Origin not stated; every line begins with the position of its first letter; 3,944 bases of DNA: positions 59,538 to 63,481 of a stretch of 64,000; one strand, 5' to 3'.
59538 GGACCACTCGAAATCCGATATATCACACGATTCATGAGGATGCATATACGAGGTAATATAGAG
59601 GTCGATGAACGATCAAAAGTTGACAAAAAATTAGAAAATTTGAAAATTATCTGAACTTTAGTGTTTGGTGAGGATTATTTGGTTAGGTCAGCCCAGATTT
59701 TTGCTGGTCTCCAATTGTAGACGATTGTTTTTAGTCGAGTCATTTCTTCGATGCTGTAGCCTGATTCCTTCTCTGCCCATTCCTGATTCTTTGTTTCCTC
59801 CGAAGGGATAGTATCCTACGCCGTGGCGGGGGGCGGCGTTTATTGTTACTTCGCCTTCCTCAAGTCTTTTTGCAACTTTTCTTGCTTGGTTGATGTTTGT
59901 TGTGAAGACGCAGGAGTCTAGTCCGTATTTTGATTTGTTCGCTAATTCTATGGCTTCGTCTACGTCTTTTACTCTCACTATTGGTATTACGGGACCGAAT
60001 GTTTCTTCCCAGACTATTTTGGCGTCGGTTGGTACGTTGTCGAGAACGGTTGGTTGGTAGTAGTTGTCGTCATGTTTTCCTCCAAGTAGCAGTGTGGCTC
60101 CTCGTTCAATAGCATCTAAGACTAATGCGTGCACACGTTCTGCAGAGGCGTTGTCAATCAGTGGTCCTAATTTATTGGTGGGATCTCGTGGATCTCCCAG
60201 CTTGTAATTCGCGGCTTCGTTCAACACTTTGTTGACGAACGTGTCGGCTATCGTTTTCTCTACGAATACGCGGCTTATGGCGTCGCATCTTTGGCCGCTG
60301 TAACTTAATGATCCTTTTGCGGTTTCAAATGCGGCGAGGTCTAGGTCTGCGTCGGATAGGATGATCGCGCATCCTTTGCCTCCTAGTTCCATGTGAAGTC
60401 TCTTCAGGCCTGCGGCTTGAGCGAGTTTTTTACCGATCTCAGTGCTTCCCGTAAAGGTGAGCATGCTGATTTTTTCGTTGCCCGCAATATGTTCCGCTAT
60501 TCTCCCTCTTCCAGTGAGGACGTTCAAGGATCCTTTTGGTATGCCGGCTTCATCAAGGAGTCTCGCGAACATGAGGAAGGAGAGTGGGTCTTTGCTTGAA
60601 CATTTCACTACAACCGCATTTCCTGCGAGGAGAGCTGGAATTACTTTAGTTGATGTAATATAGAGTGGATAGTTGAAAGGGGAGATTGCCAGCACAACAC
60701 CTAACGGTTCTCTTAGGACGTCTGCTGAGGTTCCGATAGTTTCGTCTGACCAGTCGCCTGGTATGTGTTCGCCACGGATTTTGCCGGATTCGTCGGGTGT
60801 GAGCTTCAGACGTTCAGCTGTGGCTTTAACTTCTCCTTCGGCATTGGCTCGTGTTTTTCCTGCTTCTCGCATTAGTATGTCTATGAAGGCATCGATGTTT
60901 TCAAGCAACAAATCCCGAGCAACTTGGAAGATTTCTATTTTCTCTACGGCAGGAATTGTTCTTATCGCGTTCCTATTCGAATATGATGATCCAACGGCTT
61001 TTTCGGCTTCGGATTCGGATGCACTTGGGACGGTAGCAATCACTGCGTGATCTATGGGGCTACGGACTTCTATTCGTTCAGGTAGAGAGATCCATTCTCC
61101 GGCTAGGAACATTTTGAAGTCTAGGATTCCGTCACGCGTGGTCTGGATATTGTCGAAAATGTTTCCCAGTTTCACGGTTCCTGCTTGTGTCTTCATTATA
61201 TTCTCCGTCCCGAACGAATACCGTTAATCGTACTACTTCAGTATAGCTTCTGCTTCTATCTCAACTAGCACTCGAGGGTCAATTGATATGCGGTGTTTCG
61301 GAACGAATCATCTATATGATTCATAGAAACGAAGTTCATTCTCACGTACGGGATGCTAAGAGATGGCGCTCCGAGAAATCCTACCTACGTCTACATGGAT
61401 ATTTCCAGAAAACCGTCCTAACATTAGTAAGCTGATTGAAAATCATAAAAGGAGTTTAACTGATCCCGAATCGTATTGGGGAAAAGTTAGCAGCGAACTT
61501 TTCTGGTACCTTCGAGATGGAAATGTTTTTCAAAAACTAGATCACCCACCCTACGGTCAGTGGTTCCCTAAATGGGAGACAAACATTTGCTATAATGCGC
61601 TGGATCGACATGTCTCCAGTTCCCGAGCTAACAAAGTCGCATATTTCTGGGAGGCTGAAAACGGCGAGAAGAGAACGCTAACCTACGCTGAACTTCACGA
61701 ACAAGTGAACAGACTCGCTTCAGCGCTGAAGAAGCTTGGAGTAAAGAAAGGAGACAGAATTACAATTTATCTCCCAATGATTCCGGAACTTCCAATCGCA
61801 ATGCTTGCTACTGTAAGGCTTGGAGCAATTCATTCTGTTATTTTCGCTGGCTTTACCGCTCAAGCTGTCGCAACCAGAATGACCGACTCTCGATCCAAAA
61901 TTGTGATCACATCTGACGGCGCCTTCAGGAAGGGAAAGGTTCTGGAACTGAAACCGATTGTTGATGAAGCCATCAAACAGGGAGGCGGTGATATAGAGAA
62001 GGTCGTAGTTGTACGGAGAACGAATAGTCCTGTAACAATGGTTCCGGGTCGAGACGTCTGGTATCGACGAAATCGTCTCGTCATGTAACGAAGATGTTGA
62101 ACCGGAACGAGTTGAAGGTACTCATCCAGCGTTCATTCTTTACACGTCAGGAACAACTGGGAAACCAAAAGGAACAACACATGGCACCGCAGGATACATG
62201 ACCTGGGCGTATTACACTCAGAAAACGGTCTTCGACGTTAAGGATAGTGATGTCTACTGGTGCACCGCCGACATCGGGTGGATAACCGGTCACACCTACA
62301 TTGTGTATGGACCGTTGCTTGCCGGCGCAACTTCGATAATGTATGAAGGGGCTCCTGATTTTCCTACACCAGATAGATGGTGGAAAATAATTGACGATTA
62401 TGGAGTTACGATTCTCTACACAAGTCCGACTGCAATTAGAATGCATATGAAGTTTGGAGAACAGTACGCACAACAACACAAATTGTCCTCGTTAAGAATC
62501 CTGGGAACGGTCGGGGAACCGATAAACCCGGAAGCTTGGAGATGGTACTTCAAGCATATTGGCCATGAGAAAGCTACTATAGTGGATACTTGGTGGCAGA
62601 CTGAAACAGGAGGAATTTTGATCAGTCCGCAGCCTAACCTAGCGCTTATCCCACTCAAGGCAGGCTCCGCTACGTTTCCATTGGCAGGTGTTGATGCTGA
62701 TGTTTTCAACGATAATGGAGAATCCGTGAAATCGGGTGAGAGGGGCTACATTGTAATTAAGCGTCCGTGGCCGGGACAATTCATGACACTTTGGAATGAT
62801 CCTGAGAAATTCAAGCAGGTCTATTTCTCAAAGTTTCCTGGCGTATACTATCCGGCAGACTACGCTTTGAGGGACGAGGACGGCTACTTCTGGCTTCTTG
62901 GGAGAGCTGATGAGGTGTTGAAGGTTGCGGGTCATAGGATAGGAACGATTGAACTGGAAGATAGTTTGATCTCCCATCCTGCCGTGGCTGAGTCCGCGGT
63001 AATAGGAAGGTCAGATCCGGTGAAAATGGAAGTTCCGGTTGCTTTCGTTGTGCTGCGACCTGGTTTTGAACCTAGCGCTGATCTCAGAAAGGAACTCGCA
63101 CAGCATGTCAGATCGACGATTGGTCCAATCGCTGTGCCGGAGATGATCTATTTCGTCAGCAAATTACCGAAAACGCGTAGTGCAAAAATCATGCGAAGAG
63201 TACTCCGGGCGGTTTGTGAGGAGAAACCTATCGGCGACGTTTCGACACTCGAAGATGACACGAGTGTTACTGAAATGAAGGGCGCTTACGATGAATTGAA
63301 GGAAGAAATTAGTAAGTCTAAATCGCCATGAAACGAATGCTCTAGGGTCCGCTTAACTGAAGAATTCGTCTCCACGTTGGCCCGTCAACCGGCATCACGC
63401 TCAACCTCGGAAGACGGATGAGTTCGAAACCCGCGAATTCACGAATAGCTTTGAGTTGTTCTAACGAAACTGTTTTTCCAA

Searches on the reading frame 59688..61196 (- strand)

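Call 30: search_protein_families(library=pfam, proteins=[window:59688-61196:-], max_evalue=0.00001)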
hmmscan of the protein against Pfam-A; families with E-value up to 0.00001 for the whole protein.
window:59688-61196:- (502 aa): 1 family
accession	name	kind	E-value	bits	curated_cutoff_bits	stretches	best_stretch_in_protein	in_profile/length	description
PF00171.27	Aldedh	-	4.6e-141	470.9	23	1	40-479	7-449/461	Aldehyde dehydrogenase family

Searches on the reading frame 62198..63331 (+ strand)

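Call 30: search_protein_families(library=pfam, proteins=[window:62198-63331:+], max_evalue=0.00001)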
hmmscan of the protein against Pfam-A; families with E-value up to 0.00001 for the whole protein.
window:62198-63331:+ (377 aa): 2 families
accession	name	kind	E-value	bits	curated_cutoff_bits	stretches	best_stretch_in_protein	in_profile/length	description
PF00501.34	AMP-binding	-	1.3e-40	139.8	29.9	1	5-191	191-378/384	AMP-binding enzyme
PF13193.12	AMP-binding_C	-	1.5e-27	96.7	24.5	1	252-330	1-76/76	AMP-binding enzyme C-terminal domain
